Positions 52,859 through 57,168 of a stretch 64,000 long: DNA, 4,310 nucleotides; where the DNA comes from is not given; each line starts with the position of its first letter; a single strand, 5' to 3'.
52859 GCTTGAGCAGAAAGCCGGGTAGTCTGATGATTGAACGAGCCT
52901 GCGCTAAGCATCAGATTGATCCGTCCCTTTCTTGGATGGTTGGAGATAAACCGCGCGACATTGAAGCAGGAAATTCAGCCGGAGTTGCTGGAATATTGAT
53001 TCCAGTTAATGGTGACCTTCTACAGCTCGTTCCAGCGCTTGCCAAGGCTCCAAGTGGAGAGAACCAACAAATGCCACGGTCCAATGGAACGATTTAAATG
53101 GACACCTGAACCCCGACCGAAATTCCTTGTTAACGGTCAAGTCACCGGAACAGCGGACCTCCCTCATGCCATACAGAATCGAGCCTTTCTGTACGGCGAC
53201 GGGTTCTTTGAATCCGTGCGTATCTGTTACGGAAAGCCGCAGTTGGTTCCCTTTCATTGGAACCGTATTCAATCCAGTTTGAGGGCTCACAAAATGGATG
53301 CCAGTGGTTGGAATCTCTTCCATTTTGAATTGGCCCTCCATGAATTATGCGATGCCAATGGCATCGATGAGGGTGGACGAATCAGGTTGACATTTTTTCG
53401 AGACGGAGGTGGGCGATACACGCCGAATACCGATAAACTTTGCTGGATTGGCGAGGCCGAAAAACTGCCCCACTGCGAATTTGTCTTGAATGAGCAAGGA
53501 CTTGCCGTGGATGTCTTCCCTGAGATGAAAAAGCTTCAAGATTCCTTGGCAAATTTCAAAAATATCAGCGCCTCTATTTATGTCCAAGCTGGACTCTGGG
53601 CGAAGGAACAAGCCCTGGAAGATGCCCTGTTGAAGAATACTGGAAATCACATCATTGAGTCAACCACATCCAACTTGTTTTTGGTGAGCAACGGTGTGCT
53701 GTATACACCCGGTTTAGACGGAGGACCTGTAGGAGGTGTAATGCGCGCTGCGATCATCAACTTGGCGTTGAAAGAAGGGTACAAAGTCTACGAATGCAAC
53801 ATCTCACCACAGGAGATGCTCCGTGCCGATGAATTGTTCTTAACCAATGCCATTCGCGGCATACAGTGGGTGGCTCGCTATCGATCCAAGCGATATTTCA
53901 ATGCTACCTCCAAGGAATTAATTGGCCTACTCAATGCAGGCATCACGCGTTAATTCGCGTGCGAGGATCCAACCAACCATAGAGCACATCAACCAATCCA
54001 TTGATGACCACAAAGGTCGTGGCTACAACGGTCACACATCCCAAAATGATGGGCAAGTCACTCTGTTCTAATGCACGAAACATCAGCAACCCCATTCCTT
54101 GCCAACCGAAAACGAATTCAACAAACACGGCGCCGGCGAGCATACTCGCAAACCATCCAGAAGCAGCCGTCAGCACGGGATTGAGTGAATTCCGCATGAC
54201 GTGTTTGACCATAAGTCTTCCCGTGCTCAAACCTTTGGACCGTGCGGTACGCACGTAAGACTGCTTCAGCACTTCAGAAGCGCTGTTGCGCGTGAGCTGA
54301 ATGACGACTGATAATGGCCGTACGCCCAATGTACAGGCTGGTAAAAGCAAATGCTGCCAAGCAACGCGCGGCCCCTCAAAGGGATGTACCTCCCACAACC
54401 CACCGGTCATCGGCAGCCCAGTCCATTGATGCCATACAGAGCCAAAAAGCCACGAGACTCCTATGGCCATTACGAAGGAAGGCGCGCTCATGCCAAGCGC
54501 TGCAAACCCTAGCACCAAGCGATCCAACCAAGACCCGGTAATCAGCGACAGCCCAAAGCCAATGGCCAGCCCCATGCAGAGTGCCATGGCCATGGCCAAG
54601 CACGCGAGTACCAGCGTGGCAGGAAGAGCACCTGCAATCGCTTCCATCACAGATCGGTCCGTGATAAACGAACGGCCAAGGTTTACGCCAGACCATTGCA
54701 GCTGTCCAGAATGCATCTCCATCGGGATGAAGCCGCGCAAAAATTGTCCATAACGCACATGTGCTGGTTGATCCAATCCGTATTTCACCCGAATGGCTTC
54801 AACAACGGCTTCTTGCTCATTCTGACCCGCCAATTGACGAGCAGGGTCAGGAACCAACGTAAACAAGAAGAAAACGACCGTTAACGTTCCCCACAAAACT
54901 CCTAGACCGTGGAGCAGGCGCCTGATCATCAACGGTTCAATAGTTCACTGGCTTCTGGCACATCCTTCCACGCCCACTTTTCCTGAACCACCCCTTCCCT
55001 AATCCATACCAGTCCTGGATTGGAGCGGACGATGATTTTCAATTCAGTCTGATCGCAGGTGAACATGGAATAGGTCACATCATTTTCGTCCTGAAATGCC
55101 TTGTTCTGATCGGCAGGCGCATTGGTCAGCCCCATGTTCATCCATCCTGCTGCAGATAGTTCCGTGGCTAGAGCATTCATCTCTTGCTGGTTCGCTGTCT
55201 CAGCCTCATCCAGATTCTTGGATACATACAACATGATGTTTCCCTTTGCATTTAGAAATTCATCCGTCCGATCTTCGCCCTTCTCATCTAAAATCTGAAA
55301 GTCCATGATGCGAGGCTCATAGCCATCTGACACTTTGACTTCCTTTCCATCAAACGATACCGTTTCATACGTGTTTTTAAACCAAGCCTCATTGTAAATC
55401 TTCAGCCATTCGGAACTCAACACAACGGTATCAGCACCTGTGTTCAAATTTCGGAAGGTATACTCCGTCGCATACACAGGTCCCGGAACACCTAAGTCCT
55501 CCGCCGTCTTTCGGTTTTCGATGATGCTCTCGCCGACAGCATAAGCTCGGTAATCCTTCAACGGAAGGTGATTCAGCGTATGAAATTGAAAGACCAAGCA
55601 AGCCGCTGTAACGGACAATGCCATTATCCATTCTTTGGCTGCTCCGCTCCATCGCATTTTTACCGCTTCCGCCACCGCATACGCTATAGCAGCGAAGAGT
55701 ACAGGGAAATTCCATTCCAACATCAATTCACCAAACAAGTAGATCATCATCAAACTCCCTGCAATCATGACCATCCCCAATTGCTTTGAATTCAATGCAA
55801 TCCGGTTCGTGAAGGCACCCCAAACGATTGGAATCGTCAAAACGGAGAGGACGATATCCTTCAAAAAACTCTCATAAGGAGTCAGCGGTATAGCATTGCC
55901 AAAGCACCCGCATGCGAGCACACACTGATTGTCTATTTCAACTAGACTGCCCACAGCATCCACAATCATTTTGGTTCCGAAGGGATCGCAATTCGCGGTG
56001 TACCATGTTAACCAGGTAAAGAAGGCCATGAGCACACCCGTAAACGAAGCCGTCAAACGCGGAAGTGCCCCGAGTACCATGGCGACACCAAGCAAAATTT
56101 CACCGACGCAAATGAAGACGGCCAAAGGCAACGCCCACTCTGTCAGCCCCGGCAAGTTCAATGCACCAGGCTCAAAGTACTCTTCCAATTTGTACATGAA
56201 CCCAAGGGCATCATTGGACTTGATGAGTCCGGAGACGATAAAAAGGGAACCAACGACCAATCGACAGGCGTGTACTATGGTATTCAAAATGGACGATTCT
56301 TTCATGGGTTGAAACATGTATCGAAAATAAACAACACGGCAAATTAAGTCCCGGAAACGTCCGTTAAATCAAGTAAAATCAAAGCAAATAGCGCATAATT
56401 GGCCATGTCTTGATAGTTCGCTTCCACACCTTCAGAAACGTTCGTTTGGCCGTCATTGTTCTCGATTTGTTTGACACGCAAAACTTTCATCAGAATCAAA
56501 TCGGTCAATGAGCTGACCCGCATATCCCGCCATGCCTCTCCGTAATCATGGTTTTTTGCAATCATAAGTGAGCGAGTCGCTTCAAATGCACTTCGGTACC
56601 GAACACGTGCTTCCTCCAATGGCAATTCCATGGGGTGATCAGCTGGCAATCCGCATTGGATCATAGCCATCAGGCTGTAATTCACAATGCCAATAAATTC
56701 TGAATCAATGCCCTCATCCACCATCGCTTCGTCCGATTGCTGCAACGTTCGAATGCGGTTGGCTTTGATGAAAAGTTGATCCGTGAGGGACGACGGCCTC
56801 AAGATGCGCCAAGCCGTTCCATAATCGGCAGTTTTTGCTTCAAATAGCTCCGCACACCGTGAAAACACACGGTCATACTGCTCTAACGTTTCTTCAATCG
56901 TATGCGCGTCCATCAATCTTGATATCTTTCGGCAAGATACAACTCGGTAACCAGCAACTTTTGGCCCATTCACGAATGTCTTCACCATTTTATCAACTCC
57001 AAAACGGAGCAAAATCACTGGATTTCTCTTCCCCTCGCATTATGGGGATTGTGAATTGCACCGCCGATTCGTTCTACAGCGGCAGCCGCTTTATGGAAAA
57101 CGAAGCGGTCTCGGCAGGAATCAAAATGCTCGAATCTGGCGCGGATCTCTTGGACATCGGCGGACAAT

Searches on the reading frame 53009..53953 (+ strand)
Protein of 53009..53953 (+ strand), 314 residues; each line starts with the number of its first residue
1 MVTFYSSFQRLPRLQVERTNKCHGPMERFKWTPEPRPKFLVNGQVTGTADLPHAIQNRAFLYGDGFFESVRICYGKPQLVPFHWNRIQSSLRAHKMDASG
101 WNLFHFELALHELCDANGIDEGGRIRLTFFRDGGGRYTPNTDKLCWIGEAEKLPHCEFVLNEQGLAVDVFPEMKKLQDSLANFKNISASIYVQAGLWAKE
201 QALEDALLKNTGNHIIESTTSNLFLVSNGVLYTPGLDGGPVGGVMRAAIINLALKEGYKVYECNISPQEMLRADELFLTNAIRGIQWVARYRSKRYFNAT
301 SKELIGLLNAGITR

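Call 69: search_protein_families(library=pfam, proteins=[window:53009-53953:+], max_evalue=1e-8)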
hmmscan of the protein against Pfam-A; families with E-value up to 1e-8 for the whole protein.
window:53009-53953:+ (314 aa): 1 family
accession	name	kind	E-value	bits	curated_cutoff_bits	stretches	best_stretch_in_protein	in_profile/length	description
PF01063.24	Aminotran_4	-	8e-38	130.9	28.5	1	65-290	1-222/223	Amino-transferase class IV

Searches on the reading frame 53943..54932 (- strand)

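Call 69: search_protein_families(library=pfam, proteins=[window:53943-54932:-], max_evalue=1e-8)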
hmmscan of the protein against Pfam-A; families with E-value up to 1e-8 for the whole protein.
window:53943-54932:- (329 aa): 2 families
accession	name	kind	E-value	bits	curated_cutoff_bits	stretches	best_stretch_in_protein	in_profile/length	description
PF00528.27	BPD_transp_1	-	3.8e-34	118.5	26.4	1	122-326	2-183/184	Binding-protein-dependent transport system inner membrane component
PF19300.4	BPD_transp_1_N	-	1.2e-13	51.7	23.8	1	2-110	5-114/114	Binding-prot-dependent transport system membrane comp, N-term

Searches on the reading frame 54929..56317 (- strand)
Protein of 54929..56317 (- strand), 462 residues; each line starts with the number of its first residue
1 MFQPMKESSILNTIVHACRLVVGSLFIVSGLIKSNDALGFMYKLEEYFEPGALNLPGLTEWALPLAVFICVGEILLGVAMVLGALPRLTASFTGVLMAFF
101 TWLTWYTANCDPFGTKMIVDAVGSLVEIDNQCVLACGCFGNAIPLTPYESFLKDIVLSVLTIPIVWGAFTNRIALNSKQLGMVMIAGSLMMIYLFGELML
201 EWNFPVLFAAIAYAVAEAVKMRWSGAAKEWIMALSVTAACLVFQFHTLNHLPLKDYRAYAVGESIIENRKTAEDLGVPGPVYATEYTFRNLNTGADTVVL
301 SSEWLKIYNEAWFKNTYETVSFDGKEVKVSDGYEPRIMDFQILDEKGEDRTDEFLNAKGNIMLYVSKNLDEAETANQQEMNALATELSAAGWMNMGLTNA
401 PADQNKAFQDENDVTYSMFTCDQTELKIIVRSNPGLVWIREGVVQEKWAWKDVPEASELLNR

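Call 69: search_protein_families(library=pfam, proteins=[window:54929-56317:-], max_evalue=1e-8)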
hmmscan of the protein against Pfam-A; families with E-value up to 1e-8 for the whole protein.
window:54929-56317:- (462 aa): 1 family
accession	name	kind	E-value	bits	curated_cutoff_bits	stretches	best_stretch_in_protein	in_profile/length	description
PF07291.16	MauE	-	4.6e-12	46.8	27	1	12-107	2-90/128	Methylamine utilisation protein MauE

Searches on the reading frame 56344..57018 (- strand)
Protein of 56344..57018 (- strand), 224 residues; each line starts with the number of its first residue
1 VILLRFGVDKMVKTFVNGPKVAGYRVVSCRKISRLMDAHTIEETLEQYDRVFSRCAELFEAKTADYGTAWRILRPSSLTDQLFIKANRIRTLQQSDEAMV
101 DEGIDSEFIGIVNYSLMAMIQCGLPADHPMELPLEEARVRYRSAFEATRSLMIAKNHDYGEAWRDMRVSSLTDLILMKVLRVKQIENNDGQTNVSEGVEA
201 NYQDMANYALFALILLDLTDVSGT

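Call 69: search_protein_families(library=pfam, proteins=[window:56344-57018:-], max_evalue=1e-8)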
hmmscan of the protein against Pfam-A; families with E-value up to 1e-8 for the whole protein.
window:56344-57018:- (224 aa): 1 family
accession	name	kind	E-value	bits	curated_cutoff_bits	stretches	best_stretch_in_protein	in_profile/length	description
PF07659.16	DUF1599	-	2.4e-60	201.2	25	2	62-121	1-60/61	Nucleotide modification associated domain 1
